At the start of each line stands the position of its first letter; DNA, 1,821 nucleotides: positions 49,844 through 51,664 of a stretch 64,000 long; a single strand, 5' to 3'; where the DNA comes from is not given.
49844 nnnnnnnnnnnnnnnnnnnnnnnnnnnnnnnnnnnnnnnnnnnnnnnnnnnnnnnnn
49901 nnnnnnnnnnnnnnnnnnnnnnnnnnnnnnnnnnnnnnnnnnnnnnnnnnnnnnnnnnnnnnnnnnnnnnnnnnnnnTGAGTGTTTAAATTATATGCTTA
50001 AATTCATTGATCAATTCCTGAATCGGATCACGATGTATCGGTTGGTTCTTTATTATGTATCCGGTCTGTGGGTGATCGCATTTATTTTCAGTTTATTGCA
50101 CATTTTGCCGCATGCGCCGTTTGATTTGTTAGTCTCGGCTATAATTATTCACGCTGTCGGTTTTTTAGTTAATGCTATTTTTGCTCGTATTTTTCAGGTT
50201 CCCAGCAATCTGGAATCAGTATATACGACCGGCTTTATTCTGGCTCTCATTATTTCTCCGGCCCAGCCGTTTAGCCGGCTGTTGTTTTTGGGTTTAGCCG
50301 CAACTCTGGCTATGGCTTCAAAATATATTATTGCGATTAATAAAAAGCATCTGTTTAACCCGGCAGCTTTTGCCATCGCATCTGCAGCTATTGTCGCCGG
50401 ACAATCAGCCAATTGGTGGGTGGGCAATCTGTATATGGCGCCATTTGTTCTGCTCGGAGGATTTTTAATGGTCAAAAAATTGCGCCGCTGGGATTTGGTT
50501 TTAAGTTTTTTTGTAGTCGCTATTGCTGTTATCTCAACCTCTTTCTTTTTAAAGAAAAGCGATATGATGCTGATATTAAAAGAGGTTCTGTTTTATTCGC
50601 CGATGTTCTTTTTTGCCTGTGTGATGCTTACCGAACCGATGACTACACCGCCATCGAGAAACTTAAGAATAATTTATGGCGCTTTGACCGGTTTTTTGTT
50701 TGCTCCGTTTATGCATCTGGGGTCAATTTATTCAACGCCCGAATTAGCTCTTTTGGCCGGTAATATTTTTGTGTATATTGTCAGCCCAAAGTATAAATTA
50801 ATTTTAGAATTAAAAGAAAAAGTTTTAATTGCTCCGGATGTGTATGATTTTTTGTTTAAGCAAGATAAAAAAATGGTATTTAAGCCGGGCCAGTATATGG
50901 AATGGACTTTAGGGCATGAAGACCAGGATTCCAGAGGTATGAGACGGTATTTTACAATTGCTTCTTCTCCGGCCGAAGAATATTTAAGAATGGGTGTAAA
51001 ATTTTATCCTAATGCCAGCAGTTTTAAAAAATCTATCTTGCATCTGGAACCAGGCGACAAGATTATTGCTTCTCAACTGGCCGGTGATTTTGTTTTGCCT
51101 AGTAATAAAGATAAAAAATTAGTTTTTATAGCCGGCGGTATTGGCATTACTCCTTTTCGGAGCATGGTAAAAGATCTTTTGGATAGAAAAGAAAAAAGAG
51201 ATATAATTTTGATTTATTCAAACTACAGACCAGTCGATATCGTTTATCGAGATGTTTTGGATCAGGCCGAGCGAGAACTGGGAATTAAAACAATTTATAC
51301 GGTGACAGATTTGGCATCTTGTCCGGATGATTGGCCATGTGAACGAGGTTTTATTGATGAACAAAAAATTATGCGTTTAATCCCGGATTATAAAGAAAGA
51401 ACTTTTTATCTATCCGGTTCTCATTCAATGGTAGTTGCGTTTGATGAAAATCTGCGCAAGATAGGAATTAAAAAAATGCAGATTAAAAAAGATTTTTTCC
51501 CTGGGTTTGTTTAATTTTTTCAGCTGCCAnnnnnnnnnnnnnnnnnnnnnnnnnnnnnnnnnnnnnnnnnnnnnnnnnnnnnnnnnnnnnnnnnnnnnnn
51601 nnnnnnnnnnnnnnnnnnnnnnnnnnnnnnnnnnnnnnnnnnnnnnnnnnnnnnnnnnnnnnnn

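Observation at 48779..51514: Compact extracytosolic flavinylation / electron-transfer operon: FMN_bind substrate, ApbE, and an RnfD-like-FNR fusion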

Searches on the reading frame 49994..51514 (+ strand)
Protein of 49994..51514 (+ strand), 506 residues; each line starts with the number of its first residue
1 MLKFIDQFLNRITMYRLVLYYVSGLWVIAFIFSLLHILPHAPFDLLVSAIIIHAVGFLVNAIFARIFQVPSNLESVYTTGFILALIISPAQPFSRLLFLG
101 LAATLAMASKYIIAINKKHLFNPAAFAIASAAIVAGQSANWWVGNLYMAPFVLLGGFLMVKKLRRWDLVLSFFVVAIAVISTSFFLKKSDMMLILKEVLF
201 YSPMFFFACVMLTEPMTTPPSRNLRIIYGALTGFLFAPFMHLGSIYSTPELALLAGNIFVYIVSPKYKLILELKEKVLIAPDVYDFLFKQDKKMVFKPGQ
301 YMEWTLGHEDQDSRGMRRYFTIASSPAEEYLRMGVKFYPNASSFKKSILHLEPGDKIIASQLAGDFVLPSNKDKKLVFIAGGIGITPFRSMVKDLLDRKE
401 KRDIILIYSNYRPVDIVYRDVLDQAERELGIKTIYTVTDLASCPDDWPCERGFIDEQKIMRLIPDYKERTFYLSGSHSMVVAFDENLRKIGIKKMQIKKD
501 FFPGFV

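Call 3: search_protein_families(library=pfam, proteins=[window:49994-51514:+], max_evalue=0.01)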
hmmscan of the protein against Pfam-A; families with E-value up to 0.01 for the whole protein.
window:49994-51514:+ (506 aa): 4 families
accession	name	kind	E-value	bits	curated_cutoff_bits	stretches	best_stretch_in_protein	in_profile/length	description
PF00175.26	NAD_binding_1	-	1.4e-13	51.9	22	1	378-482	1-106/109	Oxidoreductase NAD-binding domain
PF03116.20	NQR2_RnfD_RnfE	-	1.4e-09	38.2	27.7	1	151-262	177-285/296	NQR2, RnfD, RnfE family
PF08030.17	NAD_binding_6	-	0.00054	20.5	22.2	1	375-402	3-35/156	Ferric reductase NAD binding domain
PF00970.30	FAD_binding_6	-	0.0051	17.6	21.1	1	272-357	3-88/99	Oxidoreductase FAD-binding domain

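Call 4: search_protein_families(library=ncbifam, proteins=[window:49994-51514:+], max_evalue=0.01)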
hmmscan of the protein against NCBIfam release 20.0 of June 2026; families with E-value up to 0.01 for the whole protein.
window:49994-51514:+ (506 aa): 24 families
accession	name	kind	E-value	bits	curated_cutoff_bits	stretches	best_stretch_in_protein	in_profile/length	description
NF009805.0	PRK13289.1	equivalog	1.1e-27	97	432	1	291-502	178-392/399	NO-inducible flavohemoprotein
NF058606.1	GlBtMonoRdsGbcB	equivalog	2.9e-24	85.6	500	1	281-497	26-242/362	glycine betaine monooxygenase reductase subunit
NF005963.0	PRK08051.1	equivalog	2.9e-17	62.7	230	1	279-502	14-230/233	NAD(P)H-flavin reductase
NF007964.0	PRK10684.1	equivalog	3.2e-17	62.5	383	1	280-502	21-237/333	NADH oxidoreductase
NF040810.1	BenC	equivalog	4.3e-16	59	430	1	289-497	127-325/333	benzoate 1,2-dioxygenase electron transfer component BenC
TIGR02160.1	PA_CoA_Oxy5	hypoth_equivalog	6.6e-16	58.1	420.8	1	292-502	29-241/352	1,2-phenylacetyl-CoA epoxidase subunit PaaE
NF045803.1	MethMoxFADbindMmoC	equivalog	6.9e-14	51.4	500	1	291-499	135-337/343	aromatic/alkene monooxygenase hydroxylase FAD-binding subunit MmoC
NF008822.0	PRK11872.1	equivalog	1.5e-12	47.2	402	1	290-500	131-333/341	anthranilate 1,2-dioxygenase electron transfer component AntC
TIGR01941.1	nqrF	equivalog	1.5e-12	47.2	295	1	341-501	242-402/405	NADH:ubiquinone reductase (Na(+)-transporting) subunit F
NF052252.1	flav_redu_LuxG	exception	6.7e-10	38.5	340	1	279-487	11-213/232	flavin mononucleotide reductase LuxG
NF006220.0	PRK08345.1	subfamily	5.6e-08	32.4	395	1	291-461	38-203/294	cytochrome-c3 hydrogenase subunit gamma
NF040830.1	sulfhyd_ShyC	equivalog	9.3e-08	31.6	600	1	291-422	34-157/288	NAD(P)-dependent hydrogenase/sulfhydrogenase 2 subunit gamma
NF000796.0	PRK00054.1-1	equivalog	1.9e-06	27.3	224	1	270-425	5-140/254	dihydroorotate dehydrogenase electron transfer subunit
TIGR02911.1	sulfite_red_B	equivalog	6.4e-06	25.5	288.6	1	285-497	20-219/261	anaerobic sulfite reductase subunit AsrB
NF002011.0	PRK00816.1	equivalog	1.2e-05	24.6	415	1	138-261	217-336/352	electron transport complex subunit RsxD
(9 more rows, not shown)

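Call 6: find_homologous_proteins(query=window:49994-51514:+, max_evalue=0.00001)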
Query window:49994-51514:+ (506 aa): 7993 proteins with E <= 0.00001 among 8000 candidates; the best 120 are listed.
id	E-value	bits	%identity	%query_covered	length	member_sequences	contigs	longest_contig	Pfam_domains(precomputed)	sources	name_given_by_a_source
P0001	0.0e+0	1127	100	100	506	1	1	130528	PF00175.27,PF03116.21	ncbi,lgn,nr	ncbi:MAG TPA: RnfABCDGE type electron transport complex subunit D [Candidatus Udaeobacter sp.]|nr:Rn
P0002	7.0e-260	881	77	100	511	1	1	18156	PF00175.27,PF03116.21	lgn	-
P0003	5.4e-242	822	71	100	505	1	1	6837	PF00175.27,PF03116.21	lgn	-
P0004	2.7e-239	813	71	100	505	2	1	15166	PF00175.27,PF03116.21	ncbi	-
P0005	9.9e-238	808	72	100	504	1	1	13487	PF00175.27,PF03116.21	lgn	-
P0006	5.4e-237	806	71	100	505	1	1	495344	PF00175.27,PF03116.21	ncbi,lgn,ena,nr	ncbi:MAG: hypothetical protein G01um101413_470 [Parcubacteria group bacterium Gr01-1014_13]|nr:MAG: 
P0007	9.7e-233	792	72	97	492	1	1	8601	PF00175.27,PF03116.21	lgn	-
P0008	3.4e-231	787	72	97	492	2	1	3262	PF00175.27,PF03116.21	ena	-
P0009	1.3e-230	785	70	100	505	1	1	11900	PF00175.27,PF03116.21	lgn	-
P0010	9.2e-229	779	67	100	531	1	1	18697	PF00175.27,PF03116.21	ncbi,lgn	-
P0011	1.2e-228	778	69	100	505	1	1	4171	PF00175.27,PF03116.21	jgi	jgi:ferredoxin-NADP reductase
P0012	4.2e-227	773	68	100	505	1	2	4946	PF00175.27,PF03116.21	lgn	-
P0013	8.3e-225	766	69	100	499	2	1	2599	PF00175.27,PF03116.21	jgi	-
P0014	1.7e-224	765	68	100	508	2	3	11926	PF00175.27,PF03116.21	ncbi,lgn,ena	ncbi:MAG: RnfABCDGE type electron transport complex subunit D [Patescibacteria group bacterium]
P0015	2.1e-219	748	65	100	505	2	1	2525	PF00175.27,PF03116.21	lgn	-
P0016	1.3e-217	742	68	97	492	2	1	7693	PF00175.27,PF03116.21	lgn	-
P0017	1.5e-216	738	66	100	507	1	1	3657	PF00175.27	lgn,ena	-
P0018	1.4e-215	735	70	91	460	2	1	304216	PF00175.27,PF03116.21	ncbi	-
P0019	3.7e-208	711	62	100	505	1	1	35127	PF00175.27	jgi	jgi:ferredoxin-NADP reductase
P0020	7.1e-208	710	62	100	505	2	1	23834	PF00175.27,PF03116.21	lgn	-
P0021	2.0e-205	702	62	100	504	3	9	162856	PF00175.27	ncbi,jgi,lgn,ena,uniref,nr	ncbi:MAG: hypothetical protein A2534_02755 [Candidatus Magasanikbacteria bacterium RIFOXYD2_FULL_39_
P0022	3.5e-204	698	63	100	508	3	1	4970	PF00175.27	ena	-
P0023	5.1e-204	697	61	100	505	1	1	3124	PF00175.27,PF03116.21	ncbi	-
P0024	2.7e-202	691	61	100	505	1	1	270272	PF00175.27,PF03116.21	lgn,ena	-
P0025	3.4e-201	688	60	100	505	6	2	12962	PF00175.27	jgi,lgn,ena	jgi:ferredoxin-NADP reductase/Na+-translocating ferredoxin:NAD+ oxidoreductase RnfD subunit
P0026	2.0e-198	679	59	100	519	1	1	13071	PF00175.27,PF03116.21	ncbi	-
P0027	5.1e-198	677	59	100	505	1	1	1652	PF00175.27,PF03116.21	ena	-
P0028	2.8e-196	672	59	100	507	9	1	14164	PF00175.27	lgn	-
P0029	2.9e-196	671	60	100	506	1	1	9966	PF00175.27,PF03116.21,PF00970.31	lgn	-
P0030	5.4e-196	671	59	100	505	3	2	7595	PF00175.27,PF03116.21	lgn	-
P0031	9.1e-196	670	59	100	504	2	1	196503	PF00175.27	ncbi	-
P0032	3.0e-195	668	61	97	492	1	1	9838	PF00175.27,PF03116.21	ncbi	-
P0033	3.2e-195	668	58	100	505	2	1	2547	PF00175.27,PF03116.21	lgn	-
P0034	6.4e-194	664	59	100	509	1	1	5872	PF00175.27,PF03116.21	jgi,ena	-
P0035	2.5e-192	659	59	100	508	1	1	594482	PF00175.27,PF03116.21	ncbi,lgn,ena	-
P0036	2.6e-192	658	58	97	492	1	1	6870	PF00175.27,PF03116.21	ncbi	-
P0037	3.8e-192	658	58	100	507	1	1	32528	PF00175.27,PF03116.21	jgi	-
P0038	4.1e-192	658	59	100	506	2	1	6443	PF00175.27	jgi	-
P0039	6.2e-192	657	58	100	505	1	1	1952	PF00175.27,PF03116.21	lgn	-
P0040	8.1e-192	657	59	100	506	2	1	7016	PF00175.27,PF03116.21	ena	-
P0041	1.3e-191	656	59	100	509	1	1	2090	PF00175.27,PF03116.21,PF08030.18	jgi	jgi:ferredoxin-NADP reductase/Na+-translocating ferredoxin:NAD+ oxidoreductase RnfD subunit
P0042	2.2e-191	655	58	100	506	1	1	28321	PF00175.27,PF03116.21,PF00970.31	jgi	-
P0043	2.5e-190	652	57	100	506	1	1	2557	PF00175.27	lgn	-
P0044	2.6e-190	652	59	100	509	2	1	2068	PF00175.27,PF03116.21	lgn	-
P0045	3.2e-190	652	57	100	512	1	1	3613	PF00175.27,PF03116.21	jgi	jgi:ferredoxin-NADP reductase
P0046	3.2e-190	652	58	100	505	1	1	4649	PF00175.27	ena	-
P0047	6.8e-190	650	58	100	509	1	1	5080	PF00175.27,PF03116.21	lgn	-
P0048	2.9e-189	648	58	100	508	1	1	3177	PF00175.27,PF03116.21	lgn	-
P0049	3.4e-189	648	58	100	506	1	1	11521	PF00175.27,PF03116.21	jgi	jgi:ferredoxin-NADP reductase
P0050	5.0e-189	648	59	100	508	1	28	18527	PF00175.27,PF03116.21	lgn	-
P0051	5.5e-189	647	59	97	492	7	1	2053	PF00175.27,PF03116.21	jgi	jgi:ferredoxin-NADP reductase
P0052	1.4e-188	646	58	100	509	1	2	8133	PF00175.27,PF03116.21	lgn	-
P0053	1.6e-188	646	59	100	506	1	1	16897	PF00175.27,PF03116.21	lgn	-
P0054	1.8e-188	646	57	100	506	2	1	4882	PF00175.27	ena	-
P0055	2.2e-188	646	60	97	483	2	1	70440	PF00175.27,PF03116.21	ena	-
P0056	2.6e-188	645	57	100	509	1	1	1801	PF00175.27,PF03116.21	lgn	-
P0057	6.7e-188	644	60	100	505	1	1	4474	PF00175.27,PF03116.21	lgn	-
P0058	8.2e-188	644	59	100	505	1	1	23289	PF00175.27,PF03116.21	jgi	jgi:ferredoxin-NADP reductase/Na+-translocating ferredoxin:NAD+ oxidoreductase RnfD subunit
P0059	8.7e-188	644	58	99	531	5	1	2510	PF00175.27,PF03116.21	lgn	-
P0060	1.1e-187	643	57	100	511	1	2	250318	PF00175.27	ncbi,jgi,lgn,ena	-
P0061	1.7e-187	643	58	100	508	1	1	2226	PF00175.27,PF03116.21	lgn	-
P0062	3.8e-187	641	57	100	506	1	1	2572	PF00175.27,PF03116.21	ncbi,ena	-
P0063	4.0e-187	641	57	100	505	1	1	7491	PF00175.27,PF03116.21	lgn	-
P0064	4.8e-187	641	58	100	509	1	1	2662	PF00175.27,PF03116.21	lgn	-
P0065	5.6e-187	641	59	100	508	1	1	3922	PF00175.27,PF03116.21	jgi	jgi:ferredoxin-NADP reductase/Na+-translocating ferredoxin:NAD+ oxidoreductase RnfD subunit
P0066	9.4e-187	640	58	99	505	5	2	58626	PF00175.27,PF03116.21,PF08030.18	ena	-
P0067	1.0e-186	640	56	100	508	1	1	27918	PF00175.27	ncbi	-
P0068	1.2e-186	640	57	100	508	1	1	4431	PF00175.27,PF03116.21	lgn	-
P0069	1.2e-186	640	57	100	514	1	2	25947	PF00175.27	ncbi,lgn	-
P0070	1.6e-186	639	56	100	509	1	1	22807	PF00175.27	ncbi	-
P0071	2.2e-186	639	58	100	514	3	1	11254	PF00175.27,PF03116.21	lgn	-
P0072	2.8e-186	639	57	100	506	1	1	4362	PF00175.27,PF03116.21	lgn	-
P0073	2.9e-186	638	58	100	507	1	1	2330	PF00175.27,PF03116.21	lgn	-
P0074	3.8e-186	638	56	97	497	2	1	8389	PF00175.27,PF03116.21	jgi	jgi:ferredoxin-NADP reductase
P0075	5.2e-186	638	57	100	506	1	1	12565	PF00175.27,PF03116.21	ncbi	-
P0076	6.4e-186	637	57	100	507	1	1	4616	PF00175.27,PF03116.21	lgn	-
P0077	7.8e-186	637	57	99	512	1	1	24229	PF00175.27,PF03116.21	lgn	-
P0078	1.3e-185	636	58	100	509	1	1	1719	PF00175.27,PF03116.21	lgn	-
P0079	1.4e-185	636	58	100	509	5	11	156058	PF00175.27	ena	-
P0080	1.8e-185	636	57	100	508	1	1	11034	PF00175.27,PF03116.21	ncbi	-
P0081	2.4e-185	635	58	100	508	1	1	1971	PF00175.27,PF03116.21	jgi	jgi:ferredoxin-NADP reductase/Na+-translocating ferredoxin:NAD+ oxidoreductase RnfD subunit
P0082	2.4e-185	635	58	100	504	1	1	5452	PF00175.27,PF03116.21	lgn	-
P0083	3.3e-185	635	56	100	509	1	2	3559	PF00175.27,PF03116.21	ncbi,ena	-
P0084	3.9e-185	635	57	100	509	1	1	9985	PF00175.27,PF03116.21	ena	-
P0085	5.1e-185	634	56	100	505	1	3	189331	PF00175.27,PF03116.21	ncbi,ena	-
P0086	5.4e-185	634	59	100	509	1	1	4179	PF00175.27,PF03116.21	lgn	-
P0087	5.6e-185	634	56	100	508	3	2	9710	PF00175.27,PF00970.31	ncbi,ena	-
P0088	6.4e-185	634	56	100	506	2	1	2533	PF00175.27,PF03116.21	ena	-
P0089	6.5e-185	634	57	100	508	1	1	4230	PF00175.27,PF03116.21,PF00970.31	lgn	-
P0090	6.7e-185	634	57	100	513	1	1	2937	PF00175.27,PF03116.21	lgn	-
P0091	8.5e-185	634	56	100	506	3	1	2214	PF00175.27,PF03116.21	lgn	-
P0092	9.8e-185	633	57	100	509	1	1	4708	PF00175.27,PF03116.21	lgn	-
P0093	1.8e-184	633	57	100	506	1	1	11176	PF00175.27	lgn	-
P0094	2.1e-184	632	56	100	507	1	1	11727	PF00175.27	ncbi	-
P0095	2.3e-184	632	57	100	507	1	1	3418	PF00175.27,PF03116.21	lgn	-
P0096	2.5e-184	632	56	99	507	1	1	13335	PF00175.27,PF03116.21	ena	-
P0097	2.6e-184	632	56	100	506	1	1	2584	PF00175.27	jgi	jgi:ferredoxin-NADP reductase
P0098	2.6e-184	632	57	100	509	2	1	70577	PF00175.27,PF03116.21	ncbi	-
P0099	2.9e-184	632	57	100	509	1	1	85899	PF00175.27,PF03116.21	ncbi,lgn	-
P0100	3.1e-184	632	57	100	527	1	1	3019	PF00175.27,PF03116.21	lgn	-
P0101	3.6e-184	632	55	100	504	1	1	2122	PF00175.27,PF03116.21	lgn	-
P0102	4.7e-184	631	58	100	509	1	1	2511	PF00175.27,PF03116.21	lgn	-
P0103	5.5e-184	631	58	100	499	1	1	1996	PF00175.27,PF03116.21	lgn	-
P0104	6.2e-184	631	56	99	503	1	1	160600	PF00175.27,PF03116.21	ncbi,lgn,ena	-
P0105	8.6e-184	630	56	100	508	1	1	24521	PF00175.27,PF03116.21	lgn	-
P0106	1.1e-183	630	56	100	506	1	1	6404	PF00175.27,PF03116.21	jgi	jgi:glycine betaine catabolism B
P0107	1.6e-183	629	55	100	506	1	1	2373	PF00175.27,PF03116.21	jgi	jgi:glycine betaine catabolism B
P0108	1.7e-183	629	57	100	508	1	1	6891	PF00175.27,PF03116.21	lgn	-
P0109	2.2e-183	629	58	100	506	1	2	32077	PF00175.27,PF03116.21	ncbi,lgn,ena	-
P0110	3.2e-183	628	57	100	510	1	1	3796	PF00175.27,PF03116.21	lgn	-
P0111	3.3e-183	628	57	100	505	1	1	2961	PF00175.27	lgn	-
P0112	3.4e-183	628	58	100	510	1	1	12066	PF00175.27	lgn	-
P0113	3.8e-183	628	57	100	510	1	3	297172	PF00175.27,PF03116.21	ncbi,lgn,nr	ncbi:MAG: RnfABCDGE type electron transport complex subunit D [Patescibacteria group bacterium]|nr:R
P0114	6.3e-183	627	56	100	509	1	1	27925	PF00175.27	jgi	jgi:glycine betaine catabolism B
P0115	9.0e-183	627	57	97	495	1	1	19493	PF00175.27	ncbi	-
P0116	9.9e-183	627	55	100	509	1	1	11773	PF00175.27,PF03116.21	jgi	jgi:ferredoxin-NADP reductase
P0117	1.1e-182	627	57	100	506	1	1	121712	PF00175.27,PF03116.21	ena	-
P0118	1.2e-182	627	56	100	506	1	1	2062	PF00175.27,PF03116.21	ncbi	-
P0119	1.2e-182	627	55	100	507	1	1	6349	PF00175.27,PF03116.21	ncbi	-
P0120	1.3e-182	626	56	100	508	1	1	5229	PF00175.27,PF03116.21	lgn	-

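Call 13: search_solved_structures(query=window:49994-51514:+, max_evalue=0.01, show_alignments=0)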
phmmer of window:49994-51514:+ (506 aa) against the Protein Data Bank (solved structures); distinct sequences matched with E-value up to 0.01: 65 (the best 60 are shown).
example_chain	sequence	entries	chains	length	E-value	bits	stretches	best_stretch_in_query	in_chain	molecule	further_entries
2eix_A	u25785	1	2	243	3.9e-12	49.2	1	290-488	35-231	NADH-cytochrome b5 reductase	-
7qty_A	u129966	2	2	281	7.1e-10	41.8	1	347-503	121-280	Na(+)-translocating NADH-quinone reductase subunit F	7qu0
5yly_A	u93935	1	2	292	3e-09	39.7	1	257-494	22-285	Nitrate reductase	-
7qu3_A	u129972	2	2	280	1.5e-08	37.5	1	346-504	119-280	Na(+)-translocating NADH-quinone reductase subunit F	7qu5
1cne_A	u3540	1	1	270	5.1e-08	35.7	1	364-490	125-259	NITRATE REDUCTASE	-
4b4d_A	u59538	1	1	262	6.6e-08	35.3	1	284-424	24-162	FERREDOXIN-NADP REDUCTASE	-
2r6h_A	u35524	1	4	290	6.7e-08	35.3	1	340-497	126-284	NADH:ubiquinone oxidoreductase, Na translocating, F subunit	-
1i7p_A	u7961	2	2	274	7.1e-08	35.2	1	374-494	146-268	NADH-CYTOCHROME B5 REDUCTASE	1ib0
1qx4_A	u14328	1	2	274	7.2e-08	35.2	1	374-494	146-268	NADH-cytochrome b5 reductase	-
1cnf_A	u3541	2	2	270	1.3e-07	34.3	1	364-489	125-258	NITRATE REDUCTASE | NADH-DEPENDENT NITRATE REDUCTASE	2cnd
6rr3_A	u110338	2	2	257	1.5e-07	34.1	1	284-423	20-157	Ferredoxin-NADP reductase | Ferredoxin--NADP reductase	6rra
9gxb_A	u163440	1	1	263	1.6e-07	34.1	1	284-423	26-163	ferredoxin--NADP(+) reductase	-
9gxc_A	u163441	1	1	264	1.6e-07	34.1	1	284-423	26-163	ferredoxin--NADP(+) reductase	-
6o0a_A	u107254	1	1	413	2e-07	33.7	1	262-438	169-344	Flavohemoglobin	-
5ogx_A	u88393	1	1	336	3.4e-07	33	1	273-489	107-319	Cytochrome P450 reductase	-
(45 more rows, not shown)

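Call 17: find_related_loci(query=A1, collection=genome_contigs, flank=10000)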
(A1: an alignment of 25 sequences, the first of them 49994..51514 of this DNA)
Query A1 (506 aa) in genome_contigs; peptide patterns used: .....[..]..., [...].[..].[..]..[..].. (x = any residue, [..] = any of these).
600 stretches matched a pattern (row limit reached: there are more); 431 encode a relative of the query (tblastn E <= 1e-3); the best 80 are kept; 80 distinct loci.
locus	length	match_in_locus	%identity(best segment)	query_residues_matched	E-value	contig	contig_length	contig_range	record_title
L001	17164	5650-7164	57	1-505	0e+0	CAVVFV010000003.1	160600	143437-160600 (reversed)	MAG: Candidatus Falkowbacteria bacterium isolate MFD01188.bin.1.43 genome assembly, contig: contig_22778, whole genome s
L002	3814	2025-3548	56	1-505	0e+0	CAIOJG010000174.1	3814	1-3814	MAG: Candidatus Magasanikbacteria bacterium isolate AM_bin-3693 genome assembly, contig: bin-3693:174/190, whole genome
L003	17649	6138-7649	55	1-506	0e+0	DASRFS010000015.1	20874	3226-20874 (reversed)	MAG TPA_asm: Patescibacteria group bacterium isolate SMAG_U10038 k141_1689002, whole genome shotgun sequence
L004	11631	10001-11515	54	1-505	2e-180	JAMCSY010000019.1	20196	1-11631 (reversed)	MAG: Patescibacteria group bacterium isolate FK_Sedi_A_Bin.193 NODE_6037_length_20196_cov_13.1712, whole genome shotgun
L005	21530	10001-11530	54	1-506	5e-180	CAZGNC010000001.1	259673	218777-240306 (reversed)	MAG TPA_asm: uncultured Candidatus Saccharibacteria bacterium isolate SRP292972_co1_17 genome assembly, contig: NODE_62_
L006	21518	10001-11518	52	1-506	1e-176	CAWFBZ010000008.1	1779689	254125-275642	MAG: uncultured Chloroflexia bacterium isolate MFD02416.bin.2.106 genome assembly, contig: contig_15582, whole genome sh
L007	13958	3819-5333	52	1-505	2e-176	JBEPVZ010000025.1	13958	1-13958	MAG: Candidatus Daviesbacteria bacterium isolate 22E.vamb.044 NODE_3802_length_13958_cov_6.964900, whole genome shotgun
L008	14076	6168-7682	53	1-505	6e-175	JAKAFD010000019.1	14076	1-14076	MAG: bacterium isolate WY1.bin77 NODE_6724_length_14076_cov_3.143093, whole genome shotgun sequence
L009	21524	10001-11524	53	1-505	2e-174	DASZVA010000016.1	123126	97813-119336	MAG TPA_asm: Candidatus Peribacteraceae bacterium isolate SMAG_U6119 k141_573465, whole genome shotgun sequence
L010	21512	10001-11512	52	2-506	7e-174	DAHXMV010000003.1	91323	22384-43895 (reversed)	MAG TPA_asm: Candidatus Amesbacteria bacterium isolate clean1627 NODE_3_length_91323_cov_18.121024, whole genome shotgun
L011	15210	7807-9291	55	1-506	1e-173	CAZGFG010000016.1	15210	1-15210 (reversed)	MAG TPA_asm: uncultured Gammaproteobacteria bacterium isolate binchicken_co125_1135 genome assembly, contig: NODE_7891_l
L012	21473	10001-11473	52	5-506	8e-172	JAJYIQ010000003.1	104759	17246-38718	MAG: bacterium isolate DBS2-1.bin128 NODE_321_length_104759_cov_14.657093, whole genome shotgun sequence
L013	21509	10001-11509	54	1-504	1e-170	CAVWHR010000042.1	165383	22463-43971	MAG: uncultured Chloroflexia bacterium isolate MFD01299.bin.2.145 genome assembly, contig: contig_7612, whole genome sho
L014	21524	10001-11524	52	1-505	2e-169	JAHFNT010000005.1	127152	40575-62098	MAG: Candidatus Nomurabacteria bacterium isolate nzgw487 NODE_108_length_127153_cov_5.038156, whole genome shotgun seque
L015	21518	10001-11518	50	1-506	2e-169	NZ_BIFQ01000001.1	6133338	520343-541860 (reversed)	Dictyobacter aurantiacus strain S27 sequence1, whole genome shotgun sequence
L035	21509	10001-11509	49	1-506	2e-152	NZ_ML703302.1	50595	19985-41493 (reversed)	Mesorhizobium sp. SARCC-RB16n contig_50, whole genome shotgun sequence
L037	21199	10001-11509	49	1-506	4e-149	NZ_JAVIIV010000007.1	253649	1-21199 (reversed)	Mesorhizobium humile strain VK2B VK2B_NODE_7_length_253649_cov_19_814542_pilon, whole genome shotgun sequence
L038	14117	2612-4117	47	1-505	1e-146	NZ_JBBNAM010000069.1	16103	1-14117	MAG: Phyllobacterium sp. isolate P15_KTO_C100_R2_D28_E3_bin.5 k127_1434257_P15_KTO_C100_R2_D28_E3_bin_5, whole genome sh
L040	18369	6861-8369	47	2-505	4e-142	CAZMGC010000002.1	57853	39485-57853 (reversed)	MAG TPA_asm: uncultured Gammaproteobacteria bacterium isolate SRP278252_co2_146 genome assembly, contig: NODE_874_length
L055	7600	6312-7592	45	1-427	2e-114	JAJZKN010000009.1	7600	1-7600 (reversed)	MAG: bacterium isolate MAS1.bin25 NODE_11823_length_7600_cov_9.523886, whole genome shotgun sequence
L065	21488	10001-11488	39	1-505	4e-106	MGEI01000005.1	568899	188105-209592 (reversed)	MAG: Candidatus Uhrbacteria bacterium RIFCSPLOWO2_01_FULL_47_17 rifcsplowo2_01_scaffold_74, whole genome shotgun sequenc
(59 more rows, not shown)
